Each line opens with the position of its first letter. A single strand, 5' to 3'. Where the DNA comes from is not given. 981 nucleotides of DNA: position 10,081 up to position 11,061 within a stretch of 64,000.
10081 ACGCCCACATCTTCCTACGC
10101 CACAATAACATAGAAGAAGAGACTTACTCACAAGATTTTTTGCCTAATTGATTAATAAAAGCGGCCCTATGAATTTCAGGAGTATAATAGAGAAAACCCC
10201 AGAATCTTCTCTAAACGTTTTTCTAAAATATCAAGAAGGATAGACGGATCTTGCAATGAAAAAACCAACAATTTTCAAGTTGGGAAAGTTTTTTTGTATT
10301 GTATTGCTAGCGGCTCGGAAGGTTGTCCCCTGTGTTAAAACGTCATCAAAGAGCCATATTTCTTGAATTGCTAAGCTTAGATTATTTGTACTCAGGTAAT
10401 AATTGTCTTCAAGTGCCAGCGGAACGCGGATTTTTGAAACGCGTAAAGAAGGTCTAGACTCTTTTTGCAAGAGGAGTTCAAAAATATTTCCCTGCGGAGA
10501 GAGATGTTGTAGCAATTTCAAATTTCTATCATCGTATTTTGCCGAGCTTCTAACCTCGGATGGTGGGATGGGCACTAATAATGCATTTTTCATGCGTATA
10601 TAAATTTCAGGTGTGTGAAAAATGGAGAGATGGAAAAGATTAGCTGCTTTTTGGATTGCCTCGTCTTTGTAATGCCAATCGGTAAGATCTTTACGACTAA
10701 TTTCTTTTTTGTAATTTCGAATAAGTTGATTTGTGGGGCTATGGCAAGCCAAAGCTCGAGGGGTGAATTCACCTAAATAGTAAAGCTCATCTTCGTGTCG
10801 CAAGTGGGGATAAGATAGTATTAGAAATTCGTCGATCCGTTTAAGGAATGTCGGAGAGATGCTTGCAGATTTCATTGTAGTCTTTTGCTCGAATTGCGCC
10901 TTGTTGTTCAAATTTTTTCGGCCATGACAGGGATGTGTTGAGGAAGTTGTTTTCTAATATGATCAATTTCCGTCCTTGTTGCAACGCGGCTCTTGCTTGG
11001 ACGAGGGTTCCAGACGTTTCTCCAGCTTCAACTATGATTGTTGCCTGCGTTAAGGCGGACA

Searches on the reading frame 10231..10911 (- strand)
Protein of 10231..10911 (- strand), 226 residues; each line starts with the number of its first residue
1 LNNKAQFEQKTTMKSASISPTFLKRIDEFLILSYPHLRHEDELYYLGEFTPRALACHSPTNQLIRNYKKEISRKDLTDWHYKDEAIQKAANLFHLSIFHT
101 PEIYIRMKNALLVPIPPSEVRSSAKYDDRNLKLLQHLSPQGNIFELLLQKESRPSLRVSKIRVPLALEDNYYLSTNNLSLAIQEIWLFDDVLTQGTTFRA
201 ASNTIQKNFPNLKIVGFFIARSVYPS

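Call 4: search_protein_families(library=pfam, proteins=[window:10231-10911:-], max_evalue=1)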
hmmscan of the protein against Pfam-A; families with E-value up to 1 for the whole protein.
window:10231-10911:- (226 aa): 1 family
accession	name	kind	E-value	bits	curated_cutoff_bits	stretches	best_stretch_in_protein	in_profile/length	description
PF17441.7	DUF5419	-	0.092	13.3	31.8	0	72-83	23-34/54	Family of unknown function (DUF5419)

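Call 5: search_protein_families(library=padloc, proteins=[window:10231-10911:-], max_evalue=1)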
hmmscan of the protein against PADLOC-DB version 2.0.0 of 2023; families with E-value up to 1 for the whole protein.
window:10231-10911:- (226 aa): 1 family
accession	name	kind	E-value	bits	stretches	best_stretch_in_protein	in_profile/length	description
PDLC03962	ShosT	-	7.8e-29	99.2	1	26-224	6-213/237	-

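Call 6: search_protein_families(library=ncbifam, proteins=[window:10231-10911:-], max_evalue=1)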
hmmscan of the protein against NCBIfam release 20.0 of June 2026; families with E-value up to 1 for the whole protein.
window:10231-10911:- (226 aa): 3 families
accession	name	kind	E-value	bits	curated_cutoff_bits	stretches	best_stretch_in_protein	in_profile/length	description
TIGR00201.1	comF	subfamily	0.0004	20.4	233.55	1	82-208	53-178/190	ComF family protein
NF003545.0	PRK05205.1-1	equivalog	0.061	12.8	140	1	183-205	90-112/171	bifunctional pyr operon transcriptional regulator/uracil phosphoribosyltransferase PyrR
NF003549.0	PRK05205.1-5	equivalog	0.08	12.4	138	1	176-207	93-124/182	bifunctional pyr operon transcriptional regulator/uracil phosphoribosyltransferase PyrR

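Call 17: search_solved_structures(query=window:10231-10911:-, max_evalue=1, show_alignments=2)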
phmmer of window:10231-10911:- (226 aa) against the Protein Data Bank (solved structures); distinct sequences matched with E-value up to 1: 0.

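Call 31: find_homologous_proteins(query=window:10231-10875:-, max_evalue=0.001)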
Query window:10231-10875:- (214 aa): 106 proteins with E <= 0.001 among 228 candidates.
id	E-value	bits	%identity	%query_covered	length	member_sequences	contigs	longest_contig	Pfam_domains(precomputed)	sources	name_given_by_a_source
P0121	1.1e-137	475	100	100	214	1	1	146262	-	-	-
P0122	6.3e-82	292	66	96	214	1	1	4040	-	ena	-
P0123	6.2e-74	266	60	99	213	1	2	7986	-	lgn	-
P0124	2.0e-66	242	55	99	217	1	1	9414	-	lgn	-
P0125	3.2e-61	225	53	98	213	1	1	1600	-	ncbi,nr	ncbi:MAG TPA: hypothetical protein VLG44_08270 [Chlamydiales bacterium]|nr:hypothetical protein [Chl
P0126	4.6e-61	224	53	99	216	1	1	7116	-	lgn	-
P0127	3.4e-60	221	56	98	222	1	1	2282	-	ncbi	-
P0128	8.2e-60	220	51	98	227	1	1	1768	-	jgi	jgi:predicted amidophosphoribosyltransferase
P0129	1.1e-59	220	53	99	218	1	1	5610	-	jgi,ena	jgi:hypothetical protein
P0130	4.4e-59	218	50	99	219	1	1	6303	-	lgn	-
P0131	4.3e-58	215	51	97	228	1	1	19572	-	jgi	jgi:predicted amidophosphoribosyltransferase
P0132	6.9e-58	214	53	98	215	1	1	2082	-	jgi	jgi:hypothetical protein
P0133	2.7e-57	212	50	99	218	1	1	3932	-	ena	-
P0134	7.1e-57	211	50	99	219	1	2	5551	-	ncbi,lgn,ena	-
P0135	8.6e-57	210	51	99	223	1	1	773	-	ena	-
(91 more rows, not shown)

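Call 39: search_solved_structures(query=A1, max_evalue=10, show_alignments=3)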
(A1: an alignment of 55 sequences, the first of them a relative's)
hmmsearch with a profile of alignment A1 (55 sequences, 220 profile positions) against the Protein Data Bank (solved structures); distinct sequences matched with E-value up to 10: 24.
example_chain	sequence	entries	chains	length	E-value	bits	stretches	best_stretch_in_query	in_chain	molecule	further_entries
9l08_A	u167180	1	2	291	0.023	17.3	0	112-153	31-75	Covalently Connected Cytochrome c555 trimer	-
4p80_A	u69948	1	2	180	0.084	15.5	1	165-192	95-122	Ancestral PyrR protein (Green)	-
4p81_A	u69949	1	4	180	0.093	15.3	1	165-192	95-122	Ancestral PyrR protein (Orange)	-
3mjd_A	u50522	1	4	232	0.16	14.5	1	165-209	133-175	Orotate phosphoribosyltransferase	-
1non_A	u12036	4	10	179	0.21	14.2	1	167-191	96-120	PyrR bifunctional protein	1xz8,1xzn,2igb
4x44_A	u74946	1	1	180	0.36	13.4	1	157-193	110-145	Adenine phosphoribosyltransferase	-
4x45_A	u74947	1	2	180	0.37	13.4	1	157-193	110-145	Adenine phosphoribosyltransferase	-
1ore_A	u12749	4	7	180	0.37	13.4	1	157-193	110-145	Adenine phosphoribosyltransferase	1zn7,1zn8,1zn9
1a3c_A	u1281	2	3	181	0.39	13.3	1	165-191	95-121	PYRIMIDINE OPERON REGULATORY PROTEIN PYRR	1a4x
4p82_A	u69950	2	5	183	0.39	13.3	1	165-191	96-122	Bifunctional protein PyrR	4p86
6fci_A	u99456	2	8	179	0.4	13.3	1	157-193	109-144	Adenine phosphoribosyltransferase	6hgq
6fch_A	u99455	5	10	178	0.43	13.2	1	157-193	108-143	Adenine phosphoribosyltransferase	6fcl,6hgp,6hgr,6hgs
1u9y_A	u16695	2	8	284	0.45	13.1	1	157-200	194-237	Ribose-phosphate pyrophosphokinase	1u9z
4p3k_A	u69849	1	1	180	0.47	13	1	165-192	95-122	Ancestral PyrR protein (Plum)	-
6fd4_B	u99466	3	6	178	0.48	13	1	158-193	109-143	Adenine phosphoribosyltransferase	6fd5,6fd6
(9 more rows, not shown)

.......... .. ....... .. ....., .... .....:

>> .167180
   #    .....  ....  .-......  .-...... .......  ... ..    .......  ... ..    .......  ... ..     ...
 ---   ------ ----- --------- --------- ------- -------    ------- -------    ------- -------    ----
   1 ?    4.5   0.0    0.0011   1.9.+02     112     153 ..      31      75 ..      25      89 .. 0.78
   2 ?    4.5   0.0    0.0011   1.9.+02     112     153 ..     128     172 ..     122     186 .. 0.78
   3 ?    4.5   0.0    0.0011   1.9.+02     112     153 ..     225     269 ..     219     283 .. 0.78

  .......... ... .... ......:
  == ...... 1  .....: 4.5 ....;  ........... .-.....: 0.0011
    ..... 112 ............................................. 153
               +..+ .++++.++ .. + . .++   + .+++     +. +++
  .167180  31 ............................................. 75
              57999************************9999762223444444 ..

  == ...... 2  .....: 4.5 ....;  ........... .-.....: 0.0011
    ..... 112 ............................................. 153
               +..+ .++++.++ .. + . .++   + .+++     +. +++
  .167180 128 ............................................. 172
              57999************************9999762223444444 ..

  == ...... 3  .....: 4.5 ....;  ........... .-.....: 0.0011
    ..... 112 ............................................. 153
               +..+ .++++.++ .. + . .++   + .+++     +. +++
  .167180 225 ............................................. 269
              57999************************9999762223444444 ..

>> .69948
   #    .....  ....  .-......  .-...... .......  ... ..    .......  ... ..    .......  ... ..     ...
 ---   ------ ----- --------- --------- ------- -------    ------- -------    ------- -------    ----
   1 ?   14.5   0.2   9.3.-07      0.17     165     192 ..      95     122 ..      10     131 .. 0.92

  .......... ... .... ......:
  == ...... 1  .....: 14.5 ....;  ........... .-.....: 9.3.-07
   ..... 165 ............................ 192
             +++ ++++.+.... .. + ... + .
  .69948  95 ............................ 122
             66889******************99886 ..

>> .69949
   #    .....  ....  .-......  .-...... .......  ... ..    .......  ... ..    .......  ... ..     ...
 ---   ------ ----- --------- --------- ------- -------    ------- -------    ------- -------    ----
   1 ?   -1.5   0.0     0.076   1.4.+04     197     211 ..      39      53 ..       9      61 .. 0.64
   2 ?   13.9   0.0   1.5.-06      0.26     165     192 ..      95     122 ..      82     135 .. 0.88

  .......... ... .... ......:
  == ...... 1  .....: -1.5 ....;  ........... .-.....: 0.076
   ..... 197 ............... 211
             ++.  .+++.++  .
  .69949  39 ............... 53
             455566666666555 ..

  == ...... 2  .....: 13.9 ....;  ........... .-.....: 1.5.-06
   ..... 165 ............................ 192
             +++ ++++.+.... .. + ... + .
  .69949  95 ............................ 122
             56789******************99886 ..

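Call 51: find_related_loci(query=A1, collection=viral_contigs, flank=6000)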
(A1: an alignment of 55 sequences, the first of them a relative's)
Query A1 (214 aa) in viral_contigs; peptide patterns used: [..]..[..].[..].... (x = any residue, [..] = any of these).
138 stretches matched a pattern; 43 encode a relative of the query (tblastn E <= 1e-3); 43 distinct loci.
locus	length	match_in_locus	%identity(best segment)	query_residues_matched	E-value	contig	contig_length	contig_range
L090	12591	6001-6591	38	14-211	6e-38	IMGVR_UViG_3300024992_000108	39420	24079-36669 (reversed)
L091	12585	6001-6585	38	11-209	2e-36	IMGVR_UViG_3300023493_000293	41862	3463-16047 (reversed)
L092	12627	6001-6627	38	1-211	1e-35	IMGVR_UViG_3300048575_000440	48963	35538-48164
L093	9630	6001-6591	34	11-211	9e-33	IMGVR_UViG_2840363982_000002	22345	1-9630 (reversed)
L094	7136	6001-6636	35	2-213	7e-33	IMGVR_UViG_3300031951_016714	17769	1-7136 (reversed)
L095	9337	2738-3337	36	11-212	4e-32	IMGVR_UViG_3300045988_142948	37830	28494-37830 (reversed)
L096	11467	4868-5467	36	11-212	4e-32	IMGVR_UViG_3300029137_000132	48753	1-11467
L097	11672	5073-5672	36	11-212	2e-31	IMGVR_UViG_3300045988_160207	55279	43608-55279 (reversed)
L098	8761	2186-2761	37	14-209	4e-31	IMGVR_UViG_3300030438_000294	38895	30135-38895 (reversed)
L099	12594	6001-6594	36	13-214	2e-30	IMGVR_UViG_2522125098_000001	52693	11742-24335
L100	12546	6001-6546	35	24-209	4e-30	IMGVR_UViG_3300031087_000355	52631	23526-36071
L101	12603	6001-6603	37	11-213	1e-29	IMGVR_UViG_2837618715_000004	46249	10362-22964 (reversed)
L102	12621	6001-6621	32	8-209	2e-29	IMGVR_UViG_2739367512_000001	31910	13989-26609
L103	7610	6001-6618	33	3-211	3e-29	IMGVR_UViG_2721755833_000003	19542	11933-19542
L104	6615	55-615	35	24-213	2e-29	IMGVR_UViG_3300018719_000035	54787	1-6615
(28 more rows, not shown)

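Call 54: predict_structure(alignment_id=A1)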
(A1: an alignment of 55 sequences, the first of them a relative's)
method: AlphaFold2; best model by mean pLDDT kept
length: 214 residues; sequences in the alignment: 55
mean_pLDDT: 93.7   pTM: 0.90
mean pLDDT of the five models: 93.7, 93.6, 92.9, 92.9, 92.7
residues with pLDDT >= 90: 186; 70-90: 18; 50-70: 9; < 50: 1
segments of 3 or more residues with pLDDT < 50: none
pLDDT, mean of each block of 10 residues (from residue 1): 66 96 97 97 96 97 98 98 96 96 97 97 97 97 74 96 87 98 97 97 98 85
secondary structure, 60 per line:
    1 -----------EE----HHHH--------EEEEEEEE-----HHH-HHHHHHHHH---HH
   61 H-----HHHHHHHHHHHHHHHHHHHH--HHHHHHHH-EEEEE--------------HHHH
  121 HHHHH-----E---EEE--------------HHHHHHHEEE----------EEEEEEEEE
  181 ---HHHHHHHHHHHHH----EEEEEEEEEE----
elements in order: H18-21 E30-37 H47-55 H67-86 H89-96 E98-102 H117-125 E135-137 H152-158 E159-161 E172-180 H184-196 E201-210

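Call 58: fold_search(model_id=the predicted structure, library=pdb)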
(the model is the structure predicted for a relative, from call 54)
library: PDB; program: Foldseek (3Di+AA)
matches with E <= 10: 832; with E <= 0.001: 4
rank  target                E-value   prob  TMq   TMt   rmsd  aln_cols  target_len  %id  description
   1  7p0h_A                6.9e-07  1.00  0.55  0.32   4.7       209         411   16  Crystal structure of Helicobacter pylori ComF fused to an artificial alphaREP crystallization helper(named B2) (released 2022-04-06)
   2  8zvc                  9.2e-06  1.00  0.54  0.30   5.6       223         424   13  ShosT with PRPP-Mg (released 2025-04-09)
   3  8zvd                  2.5e-05  1.00  0.50  0.29   6.0       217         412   12  ShosT with phosphate (released 2025-04-09)
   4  8zvb                  7.5e-05  1.00  0.46  0.28   6.6       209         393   12  The ShosTA toxin-antitoxin system provides phage defence (released 2025-04-09)
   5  2wns_B                5.9e-03  0.99  0.35  0.38   6.8       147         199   14  Human Orotate phosphoribosyltransferase (OPRTase) domain of Uridine 5' -monophosphate synthase (UMPS) in complex with  (released 2009-08-11)
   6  7rmw_E                7.6e-03  0.96  0.40  0.34   6.8       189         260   12  Crystal structure of B. subtilis PurR bound to ppGpp (released 2021-12-22)
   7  4p80_A                1.0e-02  0.96  0.35  0.44   5.6       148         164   17  Structure of ancestral PyrR protein (AncGREENPyrR) (released 2014-12-17)
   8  4p83_D                1.2e-02  0.93  0.36  0.42   6.0       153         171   14  Structure of engineered PyrR protein (PURPLE PyrR) (released 2014-12-17)
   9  7kl7_A                1.3e-02  0.95  0.38  0.50   5.9       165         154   13  Helicobacter pylori Xanthine-Guanine-Hypoxanthine Phosphoribosyltransferase (released 2021-05-05)
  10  2igb_A                1.8e-02  0.85  0.32  0.38   7.5       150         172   17  Crystal Structure of PyrR, The Regulator Of The Pyrimidine Biosynthetic Operon In Bacillus caldolyticus, UMP-bound for (released 2007-09-25)
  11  3gep_A                1.8e-02  0.69  0.32  0.32   6.1       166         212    8  Human hypoxanthine guanine phosphoribosyltranserfase in complex with (S)-9-(3-hydroxy-2-phosphonylmethoxypropyl)guanin (released 2009-08-18)
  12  2wns_A                2.2e-02  0.89  0.35  0.37   7.3       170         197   14  Human Orotate phosphoribosyltransferase (OPRTase) domain of Uridine 5' -monophosphate synthase (UMPS) in complex with  (released 2009-08-11)
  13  7kl6_A                2.7e-02  0.90  0.35  0.48   5.6       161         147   11  Helicobacter pylori Xanthine-Guanine-Hypoxanthine Phosphoribosyltransferase (released 2021-05-05)
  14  4fym_E                2.9e-02  0.44  0.26  0.26  11.9       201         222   16  Crystal structure of Plasmodium falciparum orotate phosphoribosyltransferase (released 2013-08-07)
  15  1a4x_B                4.2e-02  0.85  0.37  0.45   5.4       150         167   16  PYRR, THE BACILLUS SUBTILIS PYRIMIDINE BIOSYNTHETIC OPERON REPRESSOR, HEXAMERIC FORM (released 1998-08-05)
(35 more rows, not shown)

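Call 74: search_protein_representatives(alignment_id=A1)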
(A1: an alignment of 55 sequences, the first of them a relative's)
Query: 55 sequences, 220 profile positions. Proteins with E-value up to 0.001 (for the whole library): 4654; up to 1e-10: 1830; up to 1e-30: 954. The best 150 are listed.
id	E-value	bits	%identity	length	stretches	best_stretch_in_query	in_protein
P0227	2.0e-86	305.3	-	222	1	1-216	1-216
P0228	8.4e-82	290.2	-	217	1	7-218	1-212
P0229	2.9e-80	285.2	-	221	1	1-216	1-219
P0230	1.6e-79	282.7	-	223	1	4-213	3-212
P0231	3.0e-78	278.6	-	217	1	7-214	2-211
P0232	5.7e-77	274.4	-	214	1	1-213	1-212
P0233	6.8e-77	274.1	-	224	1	2-216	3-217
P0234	2.4e-76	272.3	-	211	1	8-213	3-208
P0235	7.0e-76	270.8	-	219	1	1-211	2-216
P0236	1.5e-75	269.7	-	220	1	4-214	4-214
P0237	2.3e-75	269.1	-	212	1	9-214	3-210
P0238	1.9e-74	266.1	-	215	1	8-213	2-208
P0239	1.3e-73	263.4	-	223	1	1-214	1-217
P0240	6.9e-73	261.0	-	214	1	10-213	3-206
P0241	8.2e-73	260.8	-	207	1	10-208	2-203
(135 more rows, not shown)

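Call 77: search_dna_similar(query=window:10231-10875:-, collection=phages, mode=protein, max_evalue=0.001, max_rows=12)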
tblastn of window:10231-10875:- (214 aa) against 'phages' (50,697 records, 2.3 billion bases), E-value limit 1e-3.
Records with a match: 9; places in all: 9; records where one place covers at least 80% of the query: 9.
Best place of each record, by identity: <60% 9.
By first word of the organism name: Burkholderia 5; Pseudomonas 3; Ralstonia 1.
By host as written in the record: Burkholderia pseudomallei BP82 2; Burkholderia gladioli 2; Pseudomonas aeruginosa ST773 (NDM-1-producing) 2; Ralstonia solanacearum 1; Burkholderia pseudomallei 1; Pseudomonas aeruginosa isolate 20 1.
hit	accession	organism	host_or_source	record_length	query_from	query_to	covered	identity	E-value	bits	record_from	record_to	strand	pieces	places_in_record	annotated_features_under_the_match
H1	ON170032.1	Ralstonia phage YO009_3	Ralstonia solanacearum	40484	11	213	95%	36.2%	1e-29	120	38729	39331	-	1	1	record has no annotation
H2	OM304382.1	Burkholderia phage PhiBP82.2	Burkholderia pseudomallei BP82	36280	12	214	95%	30.7%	3e-21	97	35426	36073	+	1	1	hypothetical protein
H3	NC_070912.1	Burkholderia phage PhiBP82.2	Burkholderia pseudomallei BP82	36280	12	214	95%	30.7%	3e-21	97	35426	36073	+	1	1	hypothetical protein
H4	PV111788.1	Burkholderia phage vB_SBP15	Burkholderia pseudomallei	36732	12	214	95%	30.7%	3e-21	97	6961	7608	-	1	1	hypothetical protein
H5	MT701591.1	Burkholderia phage Mana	Burkholderia gladioli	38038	11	209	93%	30.5%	4e-18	87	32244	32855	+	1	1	phosphoribosyltransferase | hypothetical protein | nucleotide-binding protein | ribosome_binding_site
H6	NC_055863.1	Burkholderia phage Mana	Burkholderia gladioli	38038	11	209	93%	30.5%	4e-18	87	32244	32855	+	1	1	phosphoribosyltransferase | hypothetical protein | DNA-protecting protein DprA | ribosome_binding_site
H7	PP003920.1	Pseudomonas phage vB_Pae_U8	Pseudomonas aeruginosa ST773 ...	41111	22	213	90%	27.0%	8e-12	69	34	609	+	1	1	hypothetical protein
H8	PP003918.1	Pseudomonas phage vB_Pae_U6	Pseudomonas aeruginosa ST773 ...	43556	22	213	90%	27.0%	8e-12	69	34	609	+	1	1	hypothetical protein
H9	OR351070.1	Pseudomonas phage Riah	Pseudomonas aeruginosa isolate 20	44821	29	213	86%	27.4%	3e-8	59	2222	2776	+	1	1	phosphoribosyltransferase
